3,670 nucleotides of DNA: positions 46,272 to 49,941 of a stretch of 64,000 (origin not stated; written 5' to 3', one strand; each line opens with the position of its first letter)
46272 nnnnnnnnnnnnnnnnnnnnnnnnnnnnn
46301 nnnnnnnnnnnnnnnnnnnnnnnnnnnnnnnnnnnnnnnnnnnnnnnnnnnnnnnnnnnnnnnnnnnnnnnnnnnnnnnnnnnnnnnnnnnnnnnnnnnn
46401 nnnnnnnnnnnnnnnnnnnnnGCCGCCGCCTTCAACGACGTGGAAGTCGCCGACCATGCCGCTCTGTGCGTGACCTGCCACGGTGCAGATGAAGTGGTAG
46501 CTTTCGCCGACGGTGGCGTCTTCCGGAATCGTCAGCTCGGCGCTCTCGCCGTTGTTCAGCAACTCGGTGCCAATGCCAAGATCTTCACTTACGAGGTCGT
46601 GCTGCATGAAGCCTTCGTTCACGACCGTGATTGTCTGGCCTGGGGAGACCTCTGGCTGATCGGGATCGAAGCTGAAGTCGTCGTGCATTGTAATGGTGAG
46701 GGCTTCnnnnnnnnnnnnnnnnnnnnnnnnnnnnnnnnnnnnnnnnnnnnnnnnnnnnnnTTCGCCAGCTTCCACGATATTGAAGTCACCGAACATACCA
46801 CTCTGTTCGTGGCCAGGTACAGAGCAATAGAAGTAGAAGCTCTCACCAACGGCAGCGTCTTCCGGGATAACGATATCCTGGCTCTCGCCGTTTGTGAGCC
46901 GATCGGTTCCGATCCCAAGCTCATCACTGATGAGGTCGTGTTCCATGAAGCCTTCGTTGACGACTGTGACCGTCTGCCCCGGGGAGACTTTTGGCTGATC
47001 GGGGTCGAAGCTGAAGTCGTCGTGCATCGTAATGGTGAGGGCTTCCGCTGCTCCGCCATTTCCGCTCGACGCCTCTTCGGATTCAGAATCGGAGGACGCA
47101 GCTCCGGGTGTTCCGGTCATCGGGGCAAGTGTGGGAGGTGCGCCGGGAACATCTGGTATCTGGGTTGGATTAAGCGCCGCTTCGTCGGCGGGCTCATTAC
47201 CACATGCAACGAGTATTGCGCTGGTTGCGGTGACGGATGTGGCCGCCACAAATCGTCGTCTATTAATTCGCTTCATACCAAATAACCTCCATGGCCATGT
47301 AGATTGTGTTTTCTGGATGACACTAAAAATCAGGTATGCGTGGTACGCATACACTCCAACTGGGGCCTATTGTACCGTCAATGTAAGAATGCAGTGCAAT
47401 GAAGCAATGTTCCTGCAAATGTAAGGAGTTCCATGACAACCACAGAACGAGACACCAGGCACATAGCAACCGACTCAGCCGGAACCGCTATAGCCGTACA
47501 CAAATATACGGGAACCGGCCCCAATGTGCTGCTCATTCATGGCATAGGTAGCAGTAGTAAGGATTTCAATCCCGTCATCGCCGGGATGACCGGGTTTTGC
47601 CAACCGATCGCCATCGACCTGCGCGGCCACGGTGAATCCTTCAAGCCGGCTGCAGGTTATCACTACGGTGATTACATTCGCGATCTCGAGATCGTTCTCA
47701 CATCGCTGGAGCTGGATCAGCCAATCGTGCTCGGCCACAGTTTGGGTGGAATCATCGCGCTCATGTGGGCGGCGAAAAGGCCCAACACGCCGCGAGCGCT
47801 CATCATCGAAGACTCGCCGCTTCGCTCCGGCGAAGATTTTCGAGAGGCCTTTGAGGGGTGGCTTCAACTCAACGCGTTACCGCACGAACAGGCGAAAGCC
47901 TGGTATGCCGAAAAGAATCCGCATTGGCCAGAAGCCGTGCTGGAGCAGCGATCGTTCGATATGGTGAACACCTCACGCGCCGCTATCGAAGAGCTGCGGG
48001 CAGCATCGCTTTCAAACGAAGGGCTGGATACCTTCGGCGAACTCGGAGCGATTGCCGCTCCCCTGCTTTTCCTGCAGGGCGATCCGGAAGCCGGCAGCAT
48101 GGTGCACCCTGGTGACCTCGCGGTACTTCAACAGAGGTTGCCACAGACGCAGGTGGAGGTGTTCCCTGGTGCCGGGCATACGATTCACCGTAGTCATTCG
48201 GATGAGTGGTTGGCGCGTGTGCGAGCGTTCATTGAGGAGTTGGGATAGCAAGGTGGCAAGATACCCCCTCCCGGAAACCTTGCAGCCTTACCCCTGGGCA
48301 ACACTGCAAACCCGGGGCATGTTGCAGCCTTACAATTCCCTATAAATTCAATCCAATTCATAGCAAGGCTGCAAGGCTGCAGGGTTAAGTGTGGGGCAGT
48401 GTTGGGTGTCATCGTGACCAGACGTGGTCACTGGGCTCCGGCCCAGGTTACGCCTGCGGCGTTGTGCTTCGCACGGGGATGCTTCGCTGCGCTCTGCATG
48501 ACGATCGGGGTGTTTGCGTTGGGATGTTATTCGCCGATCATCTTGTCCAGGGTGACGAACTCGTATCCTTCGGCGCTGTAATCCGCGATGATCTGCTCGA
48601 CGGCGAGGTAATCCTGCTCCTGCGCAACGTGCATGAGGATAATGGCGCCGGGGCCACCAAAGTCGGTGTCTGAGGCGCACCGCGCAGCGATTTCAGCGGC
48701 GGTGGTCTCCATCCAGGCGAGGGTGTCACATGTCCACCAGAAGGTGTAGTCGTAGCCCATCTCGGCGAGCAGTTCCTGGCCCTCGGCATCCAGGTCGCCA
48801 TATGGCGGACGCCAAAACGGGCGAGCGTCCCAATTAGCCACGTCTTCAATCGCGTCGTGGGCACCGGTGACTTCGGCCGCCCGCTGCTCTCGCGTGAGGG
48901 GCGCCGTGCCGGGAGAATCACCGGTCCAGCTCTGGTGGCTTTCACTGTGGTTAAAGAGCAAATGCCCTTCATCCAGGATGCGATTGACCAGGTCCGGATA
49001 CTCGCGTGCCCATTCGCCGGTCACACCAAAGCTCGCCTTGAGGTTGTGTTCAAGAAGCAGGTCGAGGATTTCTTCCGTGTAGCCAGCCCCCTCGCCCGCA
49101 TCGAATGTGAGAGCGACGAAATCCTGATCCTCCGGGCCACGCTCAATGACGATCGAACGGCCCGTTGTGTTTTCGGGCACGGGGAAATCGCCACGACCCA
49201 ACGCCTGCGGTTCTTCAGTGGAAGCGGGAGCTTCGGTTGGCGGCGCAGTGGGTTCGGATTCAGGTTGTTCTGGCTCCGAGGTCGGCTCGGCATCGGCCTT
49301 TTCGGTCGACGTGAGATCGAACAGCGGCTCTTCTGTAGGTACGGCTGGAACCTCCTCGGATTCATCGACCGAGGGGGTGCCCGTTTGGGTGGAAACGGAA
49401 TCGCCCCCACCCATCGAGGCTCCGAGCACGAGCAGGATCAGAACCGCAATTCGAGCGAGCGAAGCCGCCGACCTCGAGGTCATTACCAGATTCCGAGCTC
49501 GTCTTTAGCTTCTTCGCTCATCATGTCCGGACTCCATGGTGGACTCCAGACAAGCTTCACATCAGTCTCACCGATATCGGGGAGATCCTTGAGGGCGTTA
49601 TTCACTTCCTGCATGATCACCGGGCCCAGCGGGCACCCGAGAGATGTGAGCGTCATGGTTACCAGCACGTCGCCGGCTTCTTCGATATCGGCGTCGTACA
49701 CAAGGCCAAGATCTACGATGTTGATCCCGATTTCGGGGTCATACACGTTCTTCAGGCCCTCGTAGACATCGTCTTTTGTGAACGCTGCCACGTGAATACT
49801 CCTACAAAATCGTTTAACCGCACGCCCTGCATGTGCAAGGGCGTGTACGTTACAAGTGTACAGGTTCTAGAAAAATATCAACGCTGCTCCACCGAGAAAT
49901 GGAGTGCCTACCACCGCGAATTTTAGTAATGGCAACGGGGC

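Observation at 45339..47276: Monocistronic Tat lipoprotein built from five tandem cupredoxin modules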

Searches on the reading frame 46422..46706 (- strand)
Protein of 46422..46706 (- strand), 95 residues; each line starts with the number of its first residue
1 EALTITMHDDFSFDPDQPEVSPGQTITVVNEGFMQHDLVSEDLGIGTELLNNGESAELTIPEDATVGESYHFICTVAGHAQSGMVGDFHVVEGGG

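Call 10: search_solved_structures(query=window:46422-46706:-, max_evalue=1, show_alignments=3)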
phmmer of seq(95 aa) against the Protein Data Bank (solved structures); distinct sequences matched with E-value up to 1: 72 (the best 60 are shown).
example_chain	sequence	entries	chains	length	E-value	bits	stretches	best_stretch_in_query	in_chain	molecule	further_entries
2dv6_A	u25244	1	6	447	4.1e-06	30.3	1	21-93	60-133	Nitrite reductase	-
3cvb_A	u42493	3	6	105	0.00034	24.2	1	11-89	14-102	Plastocyanin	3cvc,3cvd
1fa4_A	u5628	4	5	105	0.00077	23.1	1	13-90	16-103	PLASTOCYANIN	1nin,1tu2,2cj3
2gim_A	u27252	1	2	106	0.0008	23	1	13-90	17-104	Plastocyanin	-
1baw_A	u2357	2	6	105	0.0013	22.3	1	11-89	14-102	PLASTOCYANIN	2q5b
2w88_A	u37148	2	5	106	0.0014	22.3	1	11-89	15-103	PLASTOCYANIN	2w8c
6tfd_A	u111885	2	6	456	0.0025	21.4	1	22-93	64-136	Copper-containing nitrite reductase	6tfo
2aan_A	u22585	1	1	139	0.0049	20.5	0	47-80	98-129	auracyanin A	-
4r0o_A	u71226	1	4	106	0.0064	20.1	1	11-89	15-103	Plastocyanin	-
3bqv_A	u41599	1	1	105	0.0073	19.9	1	11-89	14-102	Plastocyanin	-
2fnw_A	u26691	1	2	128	0.022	18.4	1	46-81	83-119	Azurin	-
1byo_A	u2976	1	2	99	0.022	18.4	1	10-88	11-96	PROTEIN (PLASTOCYANIN)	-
1ov8_A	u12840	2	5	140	0.043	17.5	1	47-90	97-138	Auracyanin B | PROTEIN (AURACYANIN)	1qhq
6kol_A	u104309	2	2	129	0.053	17.2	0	45-88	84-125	Blue (Type 1) copper domain protein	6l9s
2xv3_A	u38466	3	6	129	0.079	16.6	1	46-87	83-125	AZURIN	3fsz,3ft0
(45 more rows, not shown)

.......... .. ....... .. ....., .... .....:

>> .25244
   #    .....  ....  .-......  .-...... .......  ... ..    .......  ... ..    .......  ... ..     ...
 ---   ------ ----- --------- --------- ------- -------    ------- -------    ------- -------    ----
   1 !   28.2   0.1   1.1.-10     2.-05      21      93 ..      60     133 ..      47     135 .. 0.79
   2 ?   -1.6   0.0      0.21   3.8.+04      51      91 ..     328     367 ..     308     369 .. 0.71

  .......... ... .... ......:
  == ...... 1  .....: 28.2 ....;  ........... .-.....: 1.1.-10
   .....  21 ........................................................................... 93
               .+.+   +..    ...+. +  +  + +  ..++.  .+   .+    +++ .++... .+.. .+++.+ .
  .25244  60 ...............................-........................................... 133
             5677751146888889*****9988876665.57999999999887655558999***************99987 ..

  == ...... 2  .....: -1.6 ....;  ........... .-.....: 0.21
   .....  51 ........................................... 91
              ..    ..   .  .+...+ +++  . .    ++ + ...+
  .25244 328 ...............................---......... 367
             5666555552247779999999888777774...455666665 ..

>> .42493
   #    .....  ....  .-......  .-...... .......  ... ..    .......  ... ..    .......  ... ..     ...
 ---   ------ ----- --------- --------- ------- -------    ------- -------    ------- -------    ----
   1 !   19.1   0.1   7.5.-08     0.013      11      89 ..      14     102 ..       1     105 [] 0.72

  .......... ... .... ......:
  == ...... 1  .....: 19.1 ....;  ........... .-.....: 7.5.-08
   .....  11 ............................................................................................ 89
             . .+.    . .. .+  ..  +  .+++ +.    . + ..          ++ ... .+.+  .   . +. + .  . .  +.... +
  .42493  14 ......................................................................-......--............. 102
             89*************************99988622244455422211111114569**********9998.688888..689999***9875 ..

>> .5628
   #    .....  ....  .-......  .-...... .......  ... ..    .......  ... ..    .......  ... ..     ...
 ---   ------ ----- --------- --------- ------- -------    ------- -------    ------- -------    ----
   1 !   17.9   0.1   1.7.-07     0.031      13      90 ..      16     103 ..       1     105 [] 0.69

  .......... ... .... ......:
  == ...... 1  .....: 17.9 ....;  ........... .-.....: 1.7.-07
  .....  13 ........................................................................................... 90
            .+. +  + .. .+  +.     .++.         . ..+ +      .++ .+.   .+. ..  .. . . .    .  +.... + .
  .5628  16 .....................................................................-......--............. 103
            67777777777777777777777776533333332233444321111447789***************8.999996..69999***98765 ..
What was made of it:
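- On Type-1 (blue) copper cupredoxin domain (Pfam PF00127 Copper-bind / PF13473 Cupredoxin_1): Module 2, the sequence searched, aligns His, Cys, His and Met with plastocyanin (3cvb, 1fa4) and 2dv6 (call 10).
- Closest known: Auracyanins A/B of Chloroflexus and Roseiflexus. Different: Sequence similarity is weak (E 0.005-0.05, call 10).
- Closest known: Extra N-terminal cupredoxin domain of three-domain copper nitrite reductases. Same: QHD and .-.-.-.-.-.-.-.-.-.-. align to the window's ligands (call 10).
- His, Cys, His and Met align with the copper ligands of solved plastocyanins and of the extra N-terminal cupredoxin domain of Hyphomicrobium nitrite reductase 2dv6, itself a fused electron-delivery domain (call 10). 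The best solved-structure sequence match is the extra cupredoxin domain of Hyphomicrobium NirK (2dv6, E 4e-6; 6tfd) (call 10).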

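Call 47: search_protein_representatives(alignment_id=A4)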
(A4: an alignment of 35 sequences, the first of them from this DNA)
Query: 35 sequences, 93 profile positions. Proteins with E-value up to 0.001 (for the whole library): 17713; up to 1e-10: 4121; up to 1e-30: 156. The best 150 are listed.
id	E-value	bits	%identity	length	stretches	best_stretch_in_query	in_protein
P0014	1.9e-225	746.0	-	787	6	2-92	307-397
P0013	4.1e-166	555.8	-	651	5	2-92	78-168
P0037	1.8e-165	553.7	-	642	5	2-92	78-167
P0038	2.4e-132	447.6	-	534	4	2-89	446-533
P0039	3.0e-124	421.6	-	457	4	2-92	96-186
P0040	7.8e-119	404.3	-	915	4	2-92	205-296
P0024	2.9e-113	386.4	-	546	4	2-92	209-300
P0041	4.6e-110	376.2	-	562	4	2-92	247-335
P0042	5.5e-110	375.9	-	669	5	2-89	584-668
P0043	1.9e-109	374.2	-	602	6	2-92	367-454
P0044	2.9e-108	370.4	-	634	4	2-92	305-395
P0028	8.5e-105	359.3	-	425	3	3-93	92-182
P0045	1.6e-87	304.0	-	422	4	2-92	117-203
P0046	1.3e-84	294.6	-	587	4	13-92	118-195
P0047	8.6e-83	288.8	-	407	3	2-92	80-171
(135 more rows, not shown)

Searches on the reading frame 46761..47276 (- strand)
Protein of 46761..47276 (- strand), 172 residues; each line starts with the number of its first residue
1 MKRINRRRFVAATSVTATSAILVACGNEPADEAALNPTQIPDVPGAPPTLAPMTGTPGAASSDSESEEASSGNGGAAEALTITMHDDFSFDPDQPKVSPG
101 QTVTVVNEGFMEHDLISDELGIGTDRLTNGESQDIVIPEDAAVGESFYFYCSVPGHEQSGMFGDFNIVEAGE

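Call 26: find_related_loci(query=A1, collection=genome_contigs, flank=10000)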
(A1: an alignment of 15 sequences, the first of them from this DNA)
Query A1 (172 aa) in genome_contigs; peptide patterns used: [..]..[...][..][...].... (x = any residue, [..] = any of these).
600 stretches matched a pattern (row limit reached: there are more); 287 encode a relative of the query (tblastn E <= 1e-3); the best 80 are kept; 80 distinct loci.
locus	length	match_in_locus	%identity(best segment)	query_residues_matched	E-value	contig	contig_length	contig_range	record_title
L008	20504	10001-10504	57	1-170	1e-59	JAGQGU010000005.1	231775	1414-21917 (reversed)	MAG: Thermomicrobiales bacterium isolate HKST-UBA75 2009_847, whole genome shotgun sequence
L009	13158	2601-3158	44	1-167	4e-33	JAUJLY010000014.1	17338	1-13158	MAG: Thermomicrobiales bacterium isolate YPbin1 NODE_654_length_17338_cov_8.057802, whole genome shotgun sequence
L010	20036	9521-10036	52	1-171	2e-51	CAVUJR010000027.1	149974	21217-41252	MAG: uncultured Chloroflexia bacterium isolate MFD01721.bin.2.39 genome assembly, contig: contig_28265, whole genome sho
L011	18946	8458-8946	35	1-167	4e-22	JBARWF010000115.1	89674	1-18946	MAG: Thermomicrobiales bacterium isolate MFD12187_ilm_asm_bin18 k127_4795, whole genome shotgun sequence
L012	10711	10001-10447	38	16-167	1e-18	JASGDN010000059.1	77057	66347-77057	MAG: Thermomicrobiales bacterium isolate 4M006 JMF-2106-05-0004.bin.6_59, whole genome shotgun sequence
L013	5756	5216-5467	44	79-163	4e-16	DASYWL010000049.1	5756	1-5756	MAG TPA_asm: Thermomicrobiales bacterium isolate SMAG_U6280 k141_227264, whole genome shotgun sequence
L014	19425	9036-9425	32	35-169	1e-15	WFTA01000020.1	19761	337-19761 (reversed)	MAG: Patescibacteria group bacterium isolate S139_112 k151_211568, whole genome shotgun sequence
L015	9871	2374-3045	40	79-167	2e-15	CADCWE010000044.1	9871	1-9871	MAG: uncultured Thermomicrobiales bacterium isolate AVDCRST_MAG73 genome assembly, contig: NODE1531, whole genome shotgu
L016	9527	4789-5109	37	56-167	4e-15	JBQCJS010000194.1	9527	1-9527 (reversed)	MAG: Thermomicrobiales bacterium isolate bin998 k127_5271257, whole genome shotgun sequence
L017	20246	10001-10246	45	80-163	6e-15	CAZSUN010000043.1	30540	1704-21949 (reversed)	MAG TPA_asm: uncultured Sphaerobacteraceae bacterium isolate SRP344714_co2_131 genome assembly, contig: NODE_3723_length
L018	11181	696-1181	35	7-167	6e-15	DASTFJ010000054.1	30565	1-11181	MAG TPA_asm: Thermomicrobiales bacterium isolate SMAG_U871 k141_1275824, whole genome shotgun sequence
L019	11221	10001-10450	33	1-169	9e-15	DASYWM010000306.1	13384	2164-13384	MAG TPA_asm: Thermomicrobiales bacterium isolate SMAG_U6281 k141_53223, whole genome shotgun sequence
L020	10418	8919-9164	44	88-169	3e-14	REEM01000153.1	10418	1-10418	MAG: Spirochaetaceae bacterium isolate PLM2.Bin37 NODE_8532_length_10418_cov_6.61179, whole genome shotgun sequence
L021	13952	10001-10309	39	64-169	3e-13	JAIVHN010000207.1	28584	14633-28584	MAG: Spirochaeta sp. isolate MAG6 MTG6_3641, whole genome shotgun sequence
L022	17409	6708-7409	37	65-172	9e-13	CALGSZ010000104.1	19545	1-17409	MAG TPA_asm: uncultured Chloroflexi bacterium isolate SRR5251193_bin.127_CONCOCT_v1.1_MAG genome assembly, contig: ERZ79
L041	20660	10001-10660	33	69-169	2e-10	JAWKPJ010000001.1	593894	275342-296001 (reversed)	MAG: Thermomicrobiales bacterium isolate AC2.42 AC2.42.fa-1, whole genome shotgun sequence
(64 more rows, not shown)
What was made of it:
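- In nine Thermomicrobiales-type genomes, C-x4-H-x4-M cupredoxin modules (tblastn best-segment identity to the query's N-terminal region 33-44 %, call 26) are fused to a monoheme cytochrome c.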

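Call 58: search_protein_families(library=pfam, proteins=[L041:5474-6727:+, L041:7010-7873:+, L041:7964-8761:+, L041:8709-9395:+, L041:9446-10663:+, L041:10969-11424:+, L041:11421-12035:+, L041:12548-14290:+, L041:14294-14698:+, L041:14695-15876:+], max_evalue=0.001)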
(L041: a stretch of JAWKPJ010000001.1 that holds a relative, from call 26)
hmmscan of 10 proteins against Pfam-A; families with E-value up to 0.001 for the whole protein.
L041:5474-6727:+ (417 aa): 0 families

L041:7010-7873:+ (287 aa): 0 families

L041:7964-8761:+ (265 aa): 1 family
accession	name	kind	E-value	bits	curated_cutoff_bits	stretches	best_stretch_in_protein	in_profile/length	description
PF00032.22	Cytochrom_B_C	-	6.4e-06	26.8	20.7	1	83-138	2-57/102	Cytochrome b(C-terminal)/b6/petD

L041:8709-9395:+ (228 aa): 1 family
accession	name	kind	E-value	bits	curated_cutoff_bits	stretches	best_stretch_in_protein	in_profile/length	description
PF00355.32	Rieske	-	1.4e-09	38.1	20.3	1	128-191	22-84/88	Rieske [2Fe-2S] domain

L041:9446-10663:+ (405 aa): 9 families
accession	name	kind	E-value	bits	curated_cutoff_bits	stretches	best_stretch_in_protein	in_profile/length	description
PF13473.12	Cupredoxin_1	-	1.3e-34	118.8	27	2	186-281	12-104/104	Cupredoxin-like domain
PF00127.26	Copper-bind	-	8.7e-18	65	21.2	2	321-405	6-99/99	Copper binding proteins, plastocyanin/azurin family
PF06525.17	SoxE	-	9.9e-08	32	21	0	251-282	108-139/149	Sulfocyanin (SoxE) domain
PF13442.11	Cytochrome_CBB3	-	4.7e-06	27.3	27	1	44-127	2-53/68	Cytochrome C oxidase, cbb3-type, subunit III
PF07732.21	Cu-oxidase_3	-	5.2e-06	27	21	0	362-405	70-115/119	Multicopper oxidase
PF23509.1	MSMEG_3727_PQQ-assoc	-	1.2e-05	25.3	27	0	189-292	39-145/152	MSMEG_3727, PQQ-associated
PF07731.20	Cu-oxidase_2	-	5.5e-05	23.4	20.4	0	365-405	93-134/137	Multicopper oxidase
PF00116.26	COX2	-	0.00049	20.4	22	0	332-388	46-102/120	Cytochrome C oxidase subunit II, periplasmic domain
PF00034.26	Cytochrom_C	-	0.00065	21.4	21.3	0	45-144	1-83/90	Cytochrome c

L041:10969-11424:+ (151 aa): 0 families

L041:11421-12035:+ (204 aa): 1 family
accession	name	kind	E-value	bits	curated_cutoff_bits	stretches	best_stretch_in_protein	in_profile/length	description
PF04961.17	FTCD_C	-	6.7e-46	156.7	24.5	1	7-184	2-181/182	Formiminotransferase-cyclodeaminase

L041:12548-14290:+ (580 aa): 0 families

L041:14294-14698:+ (134 aa): 0 families

L041:14695-15876:+ (393 aa): 0 families

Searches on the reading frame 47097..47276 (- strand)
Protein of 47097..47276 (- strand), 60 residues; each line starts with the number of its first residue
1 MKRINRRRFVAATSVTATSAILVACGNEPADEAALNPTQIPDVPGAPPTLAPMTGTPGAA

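Call 66: find_homologous_proteins(query=window:47097-47276:-, max_evalue=0.01)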
Query seq(60 aa) (60 aa): 2 proteins with E <= 0.01 among 3 candidates.
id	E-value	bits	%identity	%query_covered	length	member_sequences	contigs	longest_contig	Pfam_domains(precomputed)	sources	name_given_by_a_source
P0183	3.5e-25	104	87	100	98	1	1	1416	-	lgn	-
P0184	1.8e-23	98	84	93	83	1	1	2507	-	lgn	-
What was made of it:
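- Tried and rejected: Only 3 candidates were scored, and the 2 hits are short fragments probably of the same family, so it was uninformative (call 66).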

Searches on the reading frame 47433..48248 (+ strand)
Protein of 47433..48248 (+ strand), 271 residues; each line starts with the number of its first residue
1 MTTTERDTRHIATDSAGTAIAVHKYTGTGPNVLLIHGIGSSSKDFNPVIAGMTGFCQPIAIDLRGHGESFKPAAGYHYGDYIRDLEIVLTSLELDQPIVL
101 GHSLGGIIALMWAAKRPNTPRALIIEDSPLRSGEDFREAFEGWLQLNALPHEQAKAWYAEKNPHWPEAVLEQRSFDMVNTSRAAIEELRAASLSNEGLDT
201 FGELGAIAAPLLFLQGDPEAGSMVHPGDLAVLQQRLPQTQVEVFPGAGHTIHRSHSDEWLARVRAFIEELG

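Call 15: search_protein_families(library=pfam, proteins=[window:47433-48248:+], max_evalue=0.001)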
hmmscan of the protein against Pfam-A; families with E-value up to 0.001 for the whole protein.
window:47433-48248:+ (271 aa): 3 families
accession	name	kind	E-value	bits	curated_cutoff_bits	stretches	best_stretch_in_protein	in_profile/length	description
PF00561.26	Abhydrolase_1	-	1.1e-23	84.6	25.8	1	30-252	1-241/245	alpha/beta hydrolase fold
PF12697.13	Abhydrolase_6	-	7.9e-23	82.7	26.3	1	32-261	1-215/217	Alpha/beta hydrolase family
PF12146.15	Hydrolase_4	-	2.8e-15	56.7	27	1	32-253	7-236/239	Serine aminopeptidase, S33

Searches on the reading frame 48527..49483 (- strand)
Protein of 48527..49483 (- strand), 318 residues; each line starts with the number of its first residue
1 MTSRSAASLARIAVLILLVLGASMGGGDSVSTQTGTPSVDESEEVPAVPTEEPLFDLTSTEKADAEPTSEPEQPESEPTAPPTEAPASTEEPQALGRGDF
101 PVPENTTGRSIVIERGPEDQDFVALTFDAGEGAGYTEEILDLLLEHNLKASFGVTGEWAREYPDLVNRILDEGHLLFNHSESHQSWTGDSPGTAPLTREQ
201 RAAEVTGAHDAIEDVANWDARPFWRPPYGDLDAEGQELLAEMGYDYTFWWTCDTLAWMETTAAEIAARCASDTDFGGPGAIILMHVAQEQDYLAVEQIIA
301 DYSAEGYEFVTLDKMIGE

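Call 15: search_protein_families(library=pfam, proteins=[window:48527-49483:-], max_evalue=0.001)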
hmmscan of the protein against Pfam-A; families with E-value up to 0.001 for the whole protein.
window:48527-49483:- (318 aa): 1 family
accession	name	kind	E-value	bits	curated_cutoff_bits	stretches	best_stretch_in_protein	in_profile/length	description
PF01522.26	Polysacc_deac_1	-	1.9e-24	86.5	23.1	1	117-246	3-123/124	Polysaccharide deacetylase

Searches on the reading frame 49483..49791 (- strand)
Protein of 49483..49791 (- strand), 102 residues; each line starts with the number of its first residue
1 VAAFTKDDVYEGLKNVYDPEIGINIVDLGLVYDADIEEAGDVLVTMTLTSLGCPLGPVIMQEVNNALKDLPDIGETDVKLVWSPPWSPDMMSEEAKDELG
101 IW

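Call 15: search_protein_families(library=pfam, proteins=[window:49483-49791:-], max_evalue=0.001)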
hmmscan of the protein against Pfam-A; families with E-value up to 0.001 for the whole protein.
window:49483-49791:- (102 aa): 1 family
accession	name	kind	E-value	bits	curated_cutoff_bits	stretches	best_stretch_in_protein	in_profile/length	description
PF01883.24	FeS_assembly_P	-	1.4e-19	70.6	23.5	1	6-79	1-72/73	Iron-sulfur cluster assembly protein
